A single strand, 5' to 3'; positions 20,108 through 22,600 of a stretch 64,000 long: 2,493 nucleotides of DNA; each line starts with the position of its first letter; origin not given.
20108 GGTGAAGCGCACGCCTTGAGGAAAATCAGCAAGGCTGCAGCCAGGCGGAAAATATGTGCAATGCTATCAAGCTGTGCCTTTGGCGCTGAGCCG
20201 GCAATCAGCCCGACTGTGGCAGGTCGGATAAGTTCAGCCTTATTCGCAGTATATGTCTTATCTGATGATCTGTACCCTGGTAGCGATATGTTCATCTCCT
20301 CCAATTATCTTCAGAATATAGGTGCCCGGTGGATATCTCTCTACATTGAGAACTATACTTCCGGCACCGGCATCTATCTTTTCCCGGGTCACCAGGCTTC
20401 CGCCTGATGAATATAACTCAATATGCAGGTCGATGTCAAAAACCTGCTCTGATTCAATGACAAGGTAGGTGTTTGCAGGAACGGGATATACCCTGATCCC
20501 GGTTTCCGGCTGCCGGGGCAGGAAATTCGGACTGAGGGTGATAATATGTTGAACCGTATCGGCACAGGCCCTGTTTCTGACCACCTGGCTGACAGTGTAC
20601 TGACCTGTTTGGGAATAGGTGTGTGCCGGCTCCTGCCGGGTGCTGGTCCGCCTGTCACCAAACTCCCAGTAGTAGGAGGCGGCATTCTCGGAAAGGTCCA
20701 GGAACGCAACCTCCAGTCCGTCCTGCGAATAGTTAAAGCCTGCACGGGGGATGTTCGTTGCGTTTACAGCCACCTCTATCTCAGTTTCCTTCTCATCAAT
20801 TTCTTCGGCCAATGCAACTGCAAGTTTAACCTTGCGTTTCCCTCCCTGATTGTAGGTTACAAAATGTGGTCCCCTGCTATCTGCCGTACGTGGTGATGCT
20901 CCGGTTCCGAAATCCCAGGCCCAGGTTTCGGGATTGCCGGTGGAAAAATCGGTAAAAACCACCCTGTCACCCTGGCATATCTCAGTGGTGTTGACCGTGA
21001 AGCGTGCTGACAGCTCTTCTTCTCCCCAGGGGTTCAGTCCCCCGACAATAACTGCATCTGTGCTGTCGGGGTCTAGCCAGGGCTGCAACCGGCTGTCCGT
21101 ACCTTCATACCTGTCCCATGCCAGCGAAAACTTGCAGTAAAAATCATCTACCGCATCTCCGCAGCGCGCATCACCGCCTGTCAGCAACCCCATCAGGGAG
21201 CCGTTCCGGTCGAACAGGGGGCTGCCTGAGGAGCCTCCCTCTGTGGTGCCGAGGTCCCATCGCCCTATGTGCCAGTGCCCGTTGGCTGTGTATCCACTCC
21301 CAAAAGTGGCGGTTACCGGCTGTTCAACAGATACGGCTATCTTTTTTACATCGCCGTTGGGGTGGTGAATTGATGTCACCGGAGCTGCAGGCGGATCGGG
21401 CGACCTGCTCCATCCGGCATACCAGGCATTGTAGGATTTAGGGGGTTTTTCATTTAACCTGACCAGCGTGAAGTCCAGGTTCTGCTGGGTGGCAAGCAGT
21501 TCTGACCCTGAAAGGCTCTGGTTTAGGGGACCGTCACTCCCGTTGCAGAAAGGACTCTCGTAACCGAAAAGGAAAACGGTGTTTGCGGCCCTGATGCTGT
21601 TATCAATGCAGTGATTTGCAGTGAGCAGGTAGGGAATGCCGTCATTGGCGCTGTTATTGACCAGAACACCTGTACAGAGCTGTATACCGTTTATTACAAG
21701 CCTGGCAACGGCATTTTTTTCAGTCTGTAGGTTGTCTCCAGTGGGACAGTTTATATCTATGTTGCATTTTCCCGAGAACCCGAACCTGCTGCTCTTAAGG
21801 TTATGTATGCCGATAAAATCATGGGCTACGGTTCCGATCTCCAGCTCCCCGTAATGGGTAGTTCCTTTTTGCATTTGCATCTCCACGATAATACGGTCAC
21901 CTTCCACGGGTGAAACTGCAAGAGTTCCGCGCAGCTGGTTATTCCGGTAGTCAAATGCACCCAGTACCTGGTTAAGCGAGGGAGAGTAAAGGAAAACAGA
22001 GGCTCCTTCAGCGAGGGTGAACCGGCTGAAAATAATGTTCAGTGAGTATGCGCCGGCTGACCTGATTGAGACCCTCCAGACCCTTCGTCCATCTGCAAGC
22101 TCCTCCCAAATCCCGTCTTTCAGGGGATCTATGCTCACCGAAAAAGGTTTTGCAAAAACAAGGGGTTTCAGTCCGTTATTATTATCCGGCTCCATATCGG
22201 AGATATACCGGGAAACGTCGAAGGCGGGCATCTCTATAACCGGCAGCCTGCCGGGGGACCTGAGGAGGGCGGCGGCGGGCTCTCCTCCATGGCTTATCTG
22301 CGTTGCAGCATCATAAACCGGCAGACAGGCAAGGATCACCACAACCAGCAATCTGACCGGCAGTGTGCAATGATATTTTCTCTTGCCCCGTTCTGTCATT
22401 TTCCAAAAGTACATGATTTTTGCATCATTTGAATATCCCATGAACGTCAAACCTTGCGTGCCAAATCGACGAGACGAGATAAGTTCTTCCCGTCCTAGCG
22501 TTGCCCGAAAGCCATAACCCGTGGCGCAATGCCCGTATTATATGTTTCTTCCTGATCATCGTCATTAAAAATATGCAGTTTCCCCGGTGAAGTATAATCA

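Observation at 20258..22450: A T9SS-sorted S1 serine protease with PKD domains embedded in a cobalamin-riboswitch-controlled uptake cluster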

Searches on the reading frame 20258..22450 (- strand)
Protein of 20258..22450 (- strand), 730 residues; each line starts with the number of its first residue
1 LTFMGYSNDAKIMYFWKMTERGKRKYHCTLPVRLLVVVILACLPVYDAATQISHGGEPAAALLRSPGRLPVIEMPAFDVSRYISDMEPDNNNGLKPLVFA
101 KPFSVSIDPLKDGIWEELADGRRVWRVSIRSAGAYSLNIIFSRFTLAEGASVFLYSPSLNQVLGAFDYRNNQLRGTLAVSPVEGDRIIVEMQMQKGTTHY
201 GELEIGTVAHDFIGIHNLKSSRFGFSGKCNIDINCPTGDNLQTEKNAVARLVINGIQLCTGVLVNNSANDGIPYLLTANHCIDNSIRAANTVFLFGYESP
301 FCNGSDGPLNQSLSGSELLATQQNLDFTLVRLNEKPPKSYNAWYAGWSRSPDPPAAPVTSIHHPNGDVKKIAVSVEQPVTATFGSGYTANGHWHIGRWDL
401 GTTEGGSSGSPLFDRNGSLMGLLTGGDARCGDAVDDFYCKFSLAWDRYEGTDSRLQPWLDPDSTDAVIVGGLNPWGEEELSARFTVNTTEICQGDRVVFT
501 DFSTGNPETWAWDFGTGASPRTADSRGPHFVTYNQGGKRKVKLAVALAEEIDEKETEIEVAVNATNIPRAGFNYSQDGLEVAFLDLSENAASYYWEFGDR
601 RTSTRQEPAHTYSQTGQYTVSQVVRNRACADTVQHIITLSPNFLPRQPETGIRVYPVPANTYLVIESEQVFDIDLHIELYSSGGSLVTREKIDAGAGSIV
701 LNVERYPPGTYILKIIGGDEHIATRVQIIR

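Call 4: search_protein_families(library=pfam, proteins=[window:20258-22450:-], max_evalue=0.01)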
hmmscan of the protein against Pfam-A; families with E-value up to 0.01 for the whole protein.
window:20258-22450:- (730 aa): 5 families
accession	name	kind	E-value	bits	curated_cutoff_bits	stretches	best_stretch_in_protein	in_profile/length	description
PF18911.6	PKD_4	-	9.5e-16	58.1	27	2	585-634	28-78/85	PKD domain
PF00801.26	PKD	-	5.7e-15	55.5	23.5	2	576-628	12-69/80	PKD domain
PF13365.12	Trypsin_2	-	9.9e-13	49.5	27.6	1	259-422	1-144/144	Trypsin-like peptidase domain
PF18962.6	Por_Secre_tail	-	3.4e-08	34.1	27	1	654-726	1-73/75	Secretion system C-terminal sorting domain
PF00089.32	Trypsin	-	5.2e-07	30.1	20.6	1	248-442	15-214/220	Trypsin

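Call 5: search_protein_families(library=ncbifam, proteins=[window:20258-22450:-], max_evalue=0.01)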
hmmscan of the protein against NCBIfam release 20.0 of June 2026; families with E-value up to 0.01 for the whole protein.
window:20258-22450:- (730 aa): 4 families
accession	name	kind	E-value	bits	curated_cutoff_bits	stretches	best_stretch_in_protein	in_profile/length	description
TIGR04183.1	Por_Secre_tail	domain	2.1e-07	30.8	23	1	654-726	1-69/72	T9SS type A sorting domain-containing protein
TIGR00864.1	PCC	subfamily_domain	9e-07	25.6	1861.4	1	507-629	1337-1464/2700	polycystin cation channel protein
NF038113.1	T9SSA_dep_M36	equivalog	0.0023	16.2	885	1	651-726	792-866/869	T9SS-dependent M36 family metallopeptidase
NF050177.1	TapA_OM_Porphy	equivalog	0.0059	15.4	500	1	649-723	468-538/544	TapA/TapC family T9SS-dependent outer membrane protein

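Call 6: find_homologous_proteins(query=window:20258-22399:-)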
Query window:20258-22399:- (713 aa): 2256 proteins with E <= 0.001 among 8000 candidates; the best 120 are listed.
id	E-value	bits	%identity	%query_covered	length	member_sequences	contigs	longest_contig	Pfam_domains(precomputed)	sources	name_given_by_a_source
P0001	0.0e+0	1664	100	100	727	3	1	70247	PF13365.13,PF00801.27,PF18962.8,PF18911.7,PF00089.33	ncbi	-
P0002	3.2e-298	1009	60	100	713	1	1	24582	PF13365.13,PF00801.27,PF18962.8,PF18911.7,PF00089.33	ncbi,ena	-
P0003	2.0e-274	931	57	97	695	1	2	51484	PF13365.13,PF00801.27,PF18962.8,PF18911.7,PF00089.33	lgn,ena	-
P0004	3.3e-271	920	55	100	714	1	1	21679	PF13365.13,PF00801.27,PF18962.8,PF18911.7,PF00089.33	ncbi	-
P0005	2.5e-268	911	55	100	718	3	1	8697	PF13365.13,PF00801.27,PF18962.8,PF18911.7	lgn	-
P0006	3.0e-268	910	57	98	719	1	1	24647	PF13365.13,PF00801.27,PF18962.8,PF18911.7,PF00089.33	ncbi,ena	-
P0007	6.1e-268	909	55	100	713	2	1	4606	PF13365.13,PF00801.27,PF18962.8,PF18911.7,PF00089.33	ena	-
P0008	3.3e-267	907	57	97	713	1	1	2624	PF13365.13,PF00801.27,PF18962.8,PF18911.7,PF00089.33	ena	-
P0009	5.2e-264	896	56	97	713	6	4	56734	PF13365.13,PF00801.27,PF18962.8,PF18911.7,PF00089.33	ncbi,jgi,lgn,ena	-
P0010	1.7e-260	885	54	98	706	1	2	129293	PF13365.13,PF00801.27,PF18962.8,PF18911.7,PF00089.33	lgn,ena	-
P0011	1.6e-258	878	55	98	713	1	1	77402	PF13365.13,PF00801.27,PF18962.8,PF18911.7,PF00089.33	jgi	jgi:lysyl endopeptidase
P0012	7.0e-254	863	53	100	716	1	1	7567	PF13365.13,PF00801.27,PF18962.8,PF18911.7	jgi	jgi:lysyl endopeptidase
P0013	1.0e-253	862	53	99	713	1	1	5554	PF13365.13,PF00801.27,PF18962.8,PF18911.7,PF00089.33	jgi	jgi:lysyl endopeptidase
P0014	1.5e-253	862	52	100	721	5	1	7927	PF13365.13,PF00801.27,PF18962.8,PF18911.7,PF00089.33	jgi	jgi:lysyl endopeptidase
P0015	3.1e-251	854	55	96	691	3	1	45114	PF13365.13,PF00801.27,PF18962.8,PF18911.7,PF00089.33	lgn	-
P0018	3.6e-247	841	53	98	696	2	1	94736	PF13365.13,PF00801.27,PF18962.8,PF18911.7,PF00089.33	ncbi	-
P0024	9.1e-239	813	52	96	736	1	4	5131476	PF13365.13,PF00801.27,PF18962.8,PF18911.7,PF00089.33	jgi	jgi:lysyl endopeptidase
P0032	9.1e-223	760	47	99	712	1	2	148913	PF13365.13,PF00801.27,PF18962.8,PF18911.7,PF00089.33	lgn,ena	-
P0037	1.9e-174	600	43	97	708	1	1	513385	PF13365.13,PF00801.27,PF18962.8,PF18911.7,PF00089.33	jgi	jgi:lysyl endopeptidase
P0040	4.5e-173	596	41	96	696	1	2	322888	PF13365.13,PF00801.27,PF18962.8,PF18911.7,PF00089.33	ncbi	-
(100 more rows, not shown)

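Call 9: find_encoding_contigs(protein=P0001, flank=10000, max_places=3)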
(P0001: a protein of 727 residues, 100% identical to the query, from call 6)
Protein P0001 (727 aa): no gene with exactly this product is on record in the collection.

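Call 10: find_encoding_contigs(protein=P0002, flank=10000, max_places=3)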
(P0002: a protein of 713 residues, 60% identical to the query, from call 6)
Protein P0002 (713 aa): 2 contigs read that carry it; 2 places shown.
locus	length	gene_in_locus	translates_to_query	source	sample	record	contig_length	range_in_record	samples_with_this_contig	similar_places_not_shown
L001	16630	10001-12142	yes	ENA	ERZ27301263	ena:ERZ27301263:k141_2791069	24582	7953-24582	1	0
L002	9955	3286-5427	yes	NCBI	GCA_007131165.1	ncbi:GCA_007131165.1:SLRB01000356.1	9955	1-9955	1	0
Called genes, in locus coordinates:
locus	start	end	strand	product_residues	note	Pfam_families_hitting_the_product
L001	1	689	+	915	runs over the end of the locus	PF00326:Peptidase_S9, PF20434:BD-FAE (weak)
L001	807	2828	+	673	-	PF07676:PD40 (faint), PF26550:Tricorn_2nd (faint), PF26549:Tricorn_N, PF20434:BD-FAE (faint), PF00326:Peptidase_S9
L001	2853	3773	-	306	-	PF00701:DHDPS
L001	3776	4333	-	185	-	PF21857:DUF6913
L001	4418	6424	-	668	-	PF22745:Nlig-Ia, PF01653:DNA_ligase_aden, PF03120:OB_DNA_ligase, PF03119:DNA_ligase_ZBD (weak), PF14520:HHH_5 (faint), PF12826:HHH_2, PF00533:BRCT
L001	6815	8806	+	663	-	PF07715:Plug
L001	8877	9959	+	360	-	PF16819:DUF5074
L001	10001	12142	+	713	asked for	PF00089:Trypsin (faint), PF13365:Trypsin_2, PF00801:PKD (weak), PF18911:PKD_4, PF18962:Por_Secre_tail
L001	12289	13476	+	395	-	PF01497:Peripla_BP_2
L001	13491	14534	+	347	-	PF01032:FecCD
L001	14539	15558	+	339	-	PF00005:ABC_tran, PF13175:AAA_15 (faint), PF13304:AAA_21 (weak)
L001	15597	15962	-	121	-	PF02142:MGS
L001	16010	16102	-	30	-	-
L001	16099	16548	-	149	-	-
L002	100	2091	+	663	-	PF07715:Plug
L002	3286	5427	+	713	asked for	PF00089:Trypsin (faint), PF13365:Trypsin_2, PF00801:PKD (weak), PF18911:PKD_4, PF18962:Por_Secre_tail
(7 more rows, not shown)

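Call 13: find_related_loci(query=A1, collection=genome_contigs, flank=10000)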
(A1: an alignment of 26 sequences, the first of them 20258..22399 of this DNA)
Query A1 (713 aa) in genome_contigs; peptide patterns used: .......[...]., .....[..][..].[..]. (x = any residue, [..] = any of these).
599 stretches matched a pattern (row limit reached: there are more); 594 encode a relative of the query (tblastn E <= 1e-3); the best 80 are kept; 80 distinct loci.
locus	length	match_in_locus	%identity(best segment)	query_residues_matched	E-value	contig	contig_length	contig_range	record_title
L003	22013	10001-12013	38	34-713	1e-150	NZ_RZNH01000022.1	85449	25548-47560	Marinifilum caeruleilacunae strain JC070 scaffold_21, whole genome shotgun sequence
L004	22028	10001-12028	38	29-713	8e-148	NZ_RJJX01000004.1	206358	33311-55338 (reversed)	Ancylomarina longa strain T3-2 S1-C scaffold_3, whole genome shotgun sequence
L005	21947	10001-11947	37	34-698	6e-138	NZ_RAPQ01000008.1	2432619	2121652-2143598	Marinifilum flexuosum strain DSM 21950 Ga0170439_101, whole genome shotgun sequence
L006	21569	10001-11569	42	18-544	6e-128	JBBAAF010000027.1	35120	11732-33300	MAG: Bacteroidales bacterium isolate SO_2017_GW3_35 scaffold_803_c1_OW296A_2017, whole genome shotgun sequence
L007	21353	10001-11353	46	15-458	8e-125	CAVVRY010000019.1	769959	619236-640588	MAG: uncultured Bacteroidales bacterium isolate MFD03804.bin.1.166 genome assembly, contig: contig_8847, whole genome sh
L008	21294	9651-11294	40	7-550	3e-122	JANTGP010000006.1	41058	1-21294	MAG: Bacteroidetes bacterium isolate bin10073 c_000000000495, whole genome shotgun sequence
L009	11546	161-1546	43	12-468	1e-117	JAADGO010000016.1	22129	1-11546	MAG: Chlorobiota bacterium isolate M_MetaBat.121 contig-127_3209, whole genome shotgun sequence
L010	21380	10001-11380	44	16-478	7e-115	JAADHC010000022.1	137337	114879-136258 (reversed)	MAG: Chlorobiota bacterium isolate M_MetaBat.158 contig-127_25, whole genome shotgun sequence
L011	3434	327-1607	42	34-457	1e-117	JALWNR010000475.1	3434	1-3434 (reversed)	MAG: Bacteroidales bacterium isolate M17_metabat2_scaf2bin.272 M17_NODE_42285_length_3434_cov_2.351376, whole genome sho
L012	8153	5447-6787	41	13-457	2e-114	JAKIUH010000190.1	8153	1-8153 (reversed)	MAG: Bacteroidales bacterium isolate D100SM.bin.13 NODE_3092_length_8153_cov_1.901072, whole genome shotgun sequence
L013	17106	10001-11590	39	19-553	3e-114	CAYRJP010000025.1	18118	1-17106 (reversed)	MAG TPA_asm: uncultured Bacteroidales bacterium isolate binchicken_co67_258 genome assembly, contig: NODE_3117_length_18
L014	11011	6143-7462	41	10-457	8e-114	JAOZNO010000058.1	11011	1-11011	MAG: Bacteroidales bacterium isolate GMC4.concoct.210_sub GMC4_8464_length_11011_cov_6.785597, whole genome shotgun sequ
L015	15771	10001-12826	44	10-713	1e-122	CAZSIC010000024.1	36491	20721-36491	MAG TPA_asm: uncultured Bacteroidales bacterium isolate SRP141376_co4_236 genome assembly, contig: NODE_2021_length_3649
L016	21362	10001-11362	42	18-468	2e-110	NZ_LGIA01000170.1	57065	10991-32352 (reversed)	Sunxiuqinia dokdonensis strain DH1 contig00170, whole genome shotgun sequence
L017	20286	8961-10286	44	22-457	6e-110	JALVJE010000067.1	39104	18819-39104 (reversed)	MAG: Bacteroidales bacterium isolate A1_metabat2_scaf2bin.020 A1_NODE_164_length_39104_cov_4.352670, whole genome shotgu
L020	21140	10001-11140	47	81-457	1e-108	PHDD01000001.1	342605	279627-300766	MAG: Bacteroidetes bacterium HGW-Bacteroidetes-4 08E140C01_z5_2013_Ig3399_v2_scaffold_12, whole genome shotgun sequence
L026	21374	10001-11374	40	15-468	3e-106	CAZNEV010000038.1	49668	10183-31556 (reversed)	MAG TPA_asm: uncultured Maribellus sp. isolate binchicken_co277_37 genome assembly, contig: NODE_1307_length_49668_cov_9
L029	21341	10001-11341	41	15-459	8e-106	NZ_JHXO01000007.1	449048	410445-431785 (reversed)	Prolixibacter bellariivorans ATCC BAA-1284 T426DRAFT_scaffold00005.5_C, whole genome shotgun sequence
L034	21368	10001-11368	41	10-459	1e-104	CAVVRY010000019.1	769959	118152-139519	MAG: uncultured Bacteroidales bacterium isolate MFD03804.bin.1.166 genome assembly, contig: contig_8847, whole genome sh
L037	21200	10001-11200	45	82-485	2e-103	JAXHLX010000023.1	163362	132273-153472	MAG: Bacteroidales bacterium isolate Salar_de_Ascotan_soil_MAG_ASO36 contig_3690_polypolish, whole genome shotgun sequen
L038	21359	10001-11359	39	19-459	2e-103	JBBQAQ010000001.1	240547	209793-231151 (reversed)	MAG: Bacteroidales bacterium isolate Co_metawrap_1449 Cmw_1449_k141_28054329_length_240547_cov_57.9661, whole genome sho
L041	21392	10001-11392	41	9-457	5e-102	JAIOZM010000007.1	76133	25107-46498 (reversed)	MAG: Bacteroidales bacterium isolate Tobar13.5m-G9 Tobar13-5m-C344, whole genome shotgun sequence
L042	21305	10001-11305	43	52-488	7e-102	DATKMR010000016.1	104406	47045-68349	MAG TPA_asm: Bacteroidales bacterium isolate SMAG_U14716 k141_2940687, whole genome shotgun sequence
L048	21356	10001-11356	41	17-468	3e-100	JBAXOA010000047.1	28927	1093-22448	MAG: Mariniphaga sp. isolate ELA493 MAG493_47, whole genome shotgun sequence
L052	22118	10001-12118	39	13-698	8e-98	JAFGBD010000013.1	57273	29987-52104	MAG: Bacteroidales bacterium isolate Zod_Metabat.1005 k87_1009330, whole genome shotgun sequence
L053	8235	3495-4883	39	18-469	4e-97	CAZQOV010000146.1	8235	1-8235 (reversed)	MAG TPA_asm: uncultured Bacteroidaceae bacterium isolate SRP252850_co1_64 genome assembly, contig: NODE_16597_length_823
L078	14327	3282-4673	39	3-473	6e-91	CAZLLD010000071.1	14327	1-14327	MAG TPA_asm: uncultured Bacteroidales bacterium isolate SRP192927_co6_437 genome assembly, contig: NODE_10093_length_143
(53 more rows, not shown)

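Call 19: search_protein_families(library=pfam, proteins=[L038:9167-9928:+, L041:9232-9960:+, L029:7543-9402:+, L029:5866-7131:+, L029:4735-5814:+, L029:3790-4722:+, L038:9980-11650:+, L041:10019-12061:+, L029:9938-12193:+], max_evalue=0.01)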
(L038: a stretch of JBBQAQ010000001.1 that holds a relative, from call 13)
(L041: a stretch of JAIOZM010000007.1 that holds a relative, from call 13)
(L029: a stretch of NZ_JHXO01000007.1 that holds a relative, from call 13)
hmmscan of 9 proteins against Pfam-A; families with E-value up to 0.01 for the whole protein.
L038:9167-9928:+ (253 aa): 1 family
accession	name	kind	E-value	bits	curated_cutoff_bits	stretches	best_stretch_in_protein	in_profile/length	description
PF14717.12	DUF4465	-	1.2e-37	130.4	25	1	77-247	2-176/176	Domain of unknown function (DUF4465)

L041:9232-9960:+ (242 aa): 1 family
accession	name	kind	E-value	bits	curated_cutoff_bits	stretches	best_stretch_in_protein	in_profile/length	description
PF14717.12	DUF4465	-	2.7e-43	148.8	25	1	66-236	2-176/176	Domain of unknown function (DUF4465)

L029:7543-9402:+ (619 aa): 2 families
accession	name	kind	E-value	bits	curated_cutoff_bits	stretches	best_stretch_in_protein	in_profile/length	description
PF16586.11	DUF5060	-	4e-21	75.5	27.2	1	33-114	2-69/70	Domain of unknown function (DUF5060)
PF12904.13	Collagen_bind_2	-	8.6e-08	32.4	22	1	527-615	3-91/92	Putative collagen-binding domain of a collagenase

L029:5866-7131:+ (421 aa): 1 family
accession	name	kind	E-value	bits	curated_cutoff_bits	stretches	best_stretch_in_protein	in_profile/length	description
PF00999.27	Na_H_Exchanger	-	8.2e-18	64.8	26.2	1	37-409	2-370/375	Sodium/hydrogen exchanger, transmembrane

L029:4735-5814:+ (359 aa): 1 family
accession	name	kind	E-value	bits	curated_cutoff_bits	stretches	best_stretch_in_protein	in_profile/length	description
PF00871.23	Acetate_kinase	-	2.1e-22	79.8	22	1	152-309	173-333/392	Acetokinase family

L029:3790-4722:+ (310 aa): 1 family
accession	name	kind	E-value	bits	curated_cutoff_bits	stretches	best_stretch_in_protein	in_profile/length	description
PF01515.24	PTA_PTB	-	6.9e-43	147.7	24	1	85-306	101-319/319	Phosphate acetyl/butaryl transferase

L038:9980-11650:+ (556 aa): 3 families
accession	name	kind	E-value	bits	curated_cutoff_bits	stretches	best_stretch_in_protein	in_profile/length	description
PF13365.12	Trypsin_2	-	3e-09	38.2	27.6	1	234-405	1-143/144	Trypsin-like peptidase domain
PF18962.6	Por_Secre_tail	-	9.4e-09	35.9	27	1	478-551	1-75/75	Secretion system C-terminal sorting domain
PF00089.32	Trypsin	-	3.9e-05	24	20.6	0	225-310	18-97/220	Trypsin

L041:10019-12061:+ (680 aa): 3 families
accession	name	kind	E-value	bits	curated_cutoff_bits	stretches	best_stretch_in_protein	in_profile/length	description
PF18962.6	Por_Secre_tail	-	2.4e-13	50.6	27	1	605-678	1-75/75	Secretion system C-terminal sorting domain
PF02469.27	Fasciclin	-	1.1e-08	35.8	22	1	473-594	2-122/123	Fasciclin domain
PF13365.12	Trypsin_2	-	0.00054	21.1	27.6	1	232-405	1-143/144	Trypsin-like peptidase domain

L029:9938-12193:+ (751 aa): 2 families
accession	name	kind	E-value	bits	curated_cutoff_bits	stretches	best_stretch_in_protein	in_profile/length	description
PF13365.12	Trypsin_2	-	1.4e-06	29.6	27.6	1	247-413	1-143/144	Trypsin-like peptidase domain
PF18962.6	Por_Secre_tail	-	2.6e-06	28.1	27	1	680-744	7-72/75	Secretion system C-terminal sorting domain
